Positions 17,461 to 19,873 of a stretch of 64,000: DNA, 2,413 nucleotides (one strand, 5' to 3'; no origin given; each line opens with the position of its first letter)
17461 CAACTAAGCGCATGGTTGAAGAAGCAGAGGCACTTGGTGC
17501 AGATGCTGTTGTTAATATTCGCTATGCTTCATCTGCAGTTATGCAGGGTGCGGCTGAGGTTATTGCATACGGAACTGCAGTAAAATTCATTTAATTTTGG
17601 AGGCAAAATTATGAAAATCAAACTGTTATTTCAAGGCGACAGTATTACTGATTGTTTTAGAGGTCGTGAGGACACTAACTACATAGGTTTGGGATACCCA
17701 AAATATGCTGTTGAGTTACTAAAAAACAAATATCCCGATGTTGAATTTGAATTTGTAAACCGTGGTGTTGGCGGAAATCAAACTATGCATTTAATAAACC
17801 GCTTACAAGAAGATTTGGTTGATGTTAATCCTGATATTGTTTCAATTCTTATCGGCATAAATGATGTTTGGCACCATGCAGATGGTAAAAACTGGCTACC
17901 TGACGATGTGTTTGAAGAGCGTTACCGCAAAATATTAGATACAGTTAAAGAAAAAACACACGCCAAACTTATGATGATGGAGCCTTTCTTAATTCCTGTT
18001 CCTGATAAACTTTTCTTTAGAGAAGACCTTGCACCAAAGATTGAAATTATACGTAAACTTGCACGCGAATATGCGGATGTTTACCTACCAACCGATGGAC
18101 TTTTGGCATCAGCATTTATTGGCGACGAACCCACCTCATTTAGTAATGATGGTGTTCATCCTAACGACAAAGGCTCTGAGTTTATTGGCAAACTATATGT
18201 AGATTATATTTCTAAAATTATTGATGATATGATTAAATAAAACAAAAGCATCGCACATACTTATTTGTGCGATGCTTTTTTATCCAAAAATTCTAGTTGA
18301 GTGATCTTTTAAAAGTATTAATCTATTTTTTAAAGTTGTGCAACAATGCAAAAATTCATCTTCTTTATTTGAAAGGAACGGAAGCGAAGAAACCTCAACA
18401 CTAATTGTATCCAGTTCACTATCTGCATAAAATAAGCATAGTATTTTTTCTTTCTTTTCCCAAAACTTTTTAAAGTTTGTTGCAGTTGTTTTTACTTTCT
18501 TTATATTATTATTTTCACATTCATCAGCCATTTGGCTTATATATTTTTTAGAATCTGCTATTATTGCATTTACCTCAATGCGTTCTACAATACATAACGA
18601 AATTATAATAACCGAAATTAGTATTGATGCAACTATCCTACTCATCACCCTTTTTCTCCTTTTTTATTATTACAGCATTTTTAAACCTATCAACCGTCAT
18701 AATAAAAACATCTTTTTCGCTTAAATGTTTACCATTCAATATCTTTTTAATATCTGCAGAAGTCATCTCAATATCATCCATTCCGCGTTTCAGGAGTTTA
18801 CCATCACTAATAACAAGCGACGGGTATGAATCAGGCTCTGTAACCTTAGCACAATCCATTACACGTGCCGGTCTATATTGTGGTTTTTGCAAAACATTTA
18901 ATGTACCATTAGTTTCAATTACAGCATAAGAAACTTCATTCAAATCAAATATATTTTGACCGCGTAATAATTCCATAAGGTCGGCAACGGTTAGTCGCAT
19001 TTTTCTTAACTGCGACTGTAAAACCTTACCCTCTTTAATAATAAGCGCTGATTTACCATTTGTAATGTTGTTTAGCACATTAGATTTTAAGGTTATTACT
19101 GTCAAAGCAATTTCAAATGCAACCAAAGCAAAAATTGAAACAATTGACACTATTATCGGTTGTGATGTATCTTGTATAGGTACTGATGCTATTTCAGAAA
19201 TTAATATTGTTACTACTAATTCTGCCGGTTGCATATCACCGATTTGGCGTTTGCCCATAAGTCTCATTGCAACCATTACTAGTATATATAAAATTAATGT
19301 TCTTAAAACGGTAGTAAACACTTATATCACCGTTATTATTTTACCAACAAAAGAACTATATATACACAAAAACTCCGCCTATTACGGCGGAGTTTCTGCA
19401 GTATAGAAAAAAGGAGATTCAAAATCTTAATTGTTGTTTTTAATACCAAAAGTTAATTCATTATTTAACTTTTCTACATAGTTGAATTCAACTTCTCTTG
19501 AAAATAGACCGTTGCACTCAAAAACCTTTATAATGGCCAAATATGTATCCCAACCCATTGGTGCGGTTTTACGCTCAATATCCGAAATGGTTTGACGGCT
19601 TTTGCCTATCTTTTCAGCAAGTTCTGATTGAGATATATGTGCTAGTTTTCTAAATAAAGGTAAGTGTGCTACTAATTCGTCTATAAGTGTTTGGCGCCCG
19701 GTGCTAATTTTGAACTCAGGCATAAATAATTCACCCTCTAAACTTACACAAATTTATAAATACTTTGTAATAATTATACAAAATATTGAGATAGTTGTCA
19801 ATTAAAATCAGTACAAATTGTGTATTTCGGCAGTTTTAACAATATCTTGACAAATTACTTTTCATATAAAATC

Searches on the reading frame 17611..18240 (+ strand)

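Call 45: search_protein_families(library=pfam, proteins=[window:17611-18240:+], max_evalue=0.001)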
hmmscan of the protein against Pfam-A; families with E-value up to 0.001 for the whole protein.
window:17611-18240:+ (209 aa): 3 families
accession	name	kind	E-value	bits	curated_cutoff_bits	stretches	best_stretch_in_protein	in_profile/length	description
PF13472.12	Lipase_GDSL_2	-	4.1e-25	89.7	32.9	1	9-189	3-176/178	GDSL-like Lipase/Acylhydrolase family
PF00657.28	Lipase_GDSL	-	2.8e-12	47.7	23.6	1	8-194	4-206/208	GDSL-like Lipase/Acylhydrolase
PF04311.20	DUF459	-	0.00053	19.8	27.2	0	62-191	48-189/197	Protein of unknown function (DUF459)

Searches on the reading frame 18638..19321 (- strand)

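Call 45: search_protein_families(library=pfam, proteins=[window:18638-19321:-], max_evalue=0.001)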
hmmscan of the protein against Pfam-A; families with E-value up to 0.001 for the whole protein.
window:18638-19321:- (227 aa): 1 family
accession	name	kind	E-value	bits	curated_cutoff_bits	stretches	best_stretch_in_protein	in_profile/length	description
PF04239.17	DUF421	-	3.3e-33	114.3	23.6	1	78-211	1-129/129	YetF C-terminal domain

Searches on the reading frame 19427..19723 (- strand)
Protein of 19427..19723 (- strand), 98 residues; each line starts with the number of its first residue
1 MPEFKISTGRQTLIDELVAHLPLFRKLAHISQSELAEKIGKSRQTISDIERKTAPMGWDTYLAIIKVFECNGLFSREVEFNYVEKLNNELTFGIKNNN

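Call 3: search_protein_families(library=pfam, proteins=[window:19427-19723:-], max_evalue=0.1)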
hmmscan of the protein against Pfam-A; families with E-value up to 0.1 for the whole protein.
window:19427-19723:- (98 aa): 10 families
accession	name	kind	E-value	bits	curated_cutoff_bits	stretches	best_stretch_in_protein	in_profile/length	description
PF01381.28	HTH_3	-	2.6e-09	37.4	23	1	24-54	4-35/55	Helix-turn-helix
PF13560.12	HTH_31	-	1.4e-05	25.8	27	1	16-69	1-55/64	Helix-turn-helix domain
PF13443.12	HTH_26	-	0.00018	22.1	22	1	25-71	6-53/63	Cro/C1-type HTH DNA-binding domain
PF13412.12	HTH_24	-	0.0013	18.7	21.9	1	28-47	16-35/48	Winged helix-turn-helix DNA-binding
PF04545.22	Sigma70_r4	-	0.0023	17.8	24.1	1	27-53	18-44/50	Sigma-70, region 4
PF17762.8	HTH_ParB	-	0.011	16.4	22.6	1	28-48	19-39/102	ParB HTH domain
PF08279.18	HTH_11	-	0.043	14.1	25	1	29-46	15-32/55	HTH domain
PF12844.13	HTH_19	-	0.054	13.8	30.2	1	25-53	8-36/64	Helix-turn-helix domain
PF13404.12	HTH_AsnC-type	-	0.062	13.6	27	1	28-47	16-35/42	AsnC-type helix-turn-helix domain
PF02376.21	CUT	-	0.098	13.1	24.4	0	26-59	19-51/79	CUT domain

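Call 4: search_protein_families(library=ncbifam, proteins=[window:19427-19723:-], max_evalue=0.1)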
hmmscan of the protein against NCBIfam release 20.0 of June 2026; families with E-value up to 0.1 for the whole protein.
window:19427-19723:- (98 aa): 15 families
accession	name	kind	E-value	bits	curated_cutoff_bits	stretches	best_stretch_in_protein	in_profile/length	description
NF007271.0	PRK09726.1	equivalog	2.2e-05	24.3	79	1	17-70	13-66/88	type II toxin-antitoxin system antitoxin HipB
TIGR03070.1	couple_hipB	subfamily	7.2e-05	22.7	71.65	1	20-68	6-54/58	type II toxin-antitoxin system Y4mF family antitoxin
NF038310.1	lysogeny_AimR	equivalog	0.00031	19.9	70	1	28-89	8-69/365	AimR family lysis-lysogeny pheromone receptor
TIGR02607.1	antidote_HigA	equivalog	0.0032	17.3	47.7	1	29-69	20-60/81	HigA family addiction module antitoxin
TIGR02937.1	sigma70-ECF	superfamily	0.0058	16.3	42.9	1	25-53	129-157/165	sigma-70 family RNA polymerase sigma factor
NF003162.0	PRK04140.1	equivalog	0.01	14.9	263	1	24-70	134-180/317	transcriptional regulator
TIGR00180.1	parB_part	domain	0.012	15.4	58.45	1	14-49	106-140/186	ParB/RepB/Spo0J family partition protein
NF007257.0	PRK09706.1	subfamily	0.016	15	101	1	24-71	13-60/135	transcriptional repressor DicA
NF041951.1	phage_RstR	subfamily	0.029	14.6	80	1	19-60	5-46/108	RstR family transcriptional repressor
TIGR00270.2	TIGR00270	equivalog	0.04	13.7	110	1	25-52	84-111/159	multiprotein bridging factor aMBF1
NF041575.1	antitoxPezA_Strep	equivalog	0.049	13.6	290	1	24-69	9-54/158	type II toxin-antitoxin system antitoxin PezA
NF052239.1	antitox_spr1629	equivalog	0.056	12.5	335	1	21-74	7-60/377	spr1629 family repressor/antitoxin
NF041265.1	NadS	equivalog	0.061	13.6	60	1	24-52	38-66/94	NadS family protein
TIGR03879.1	near_KaiC_dom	domain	0.062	13.8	65.1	1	23-50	28-56/91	probable regulatory domain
TIGR04285.1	nucleoid_noc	exception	0.085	12.2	315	0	13-47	99-132/255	nucleoid occlusion protein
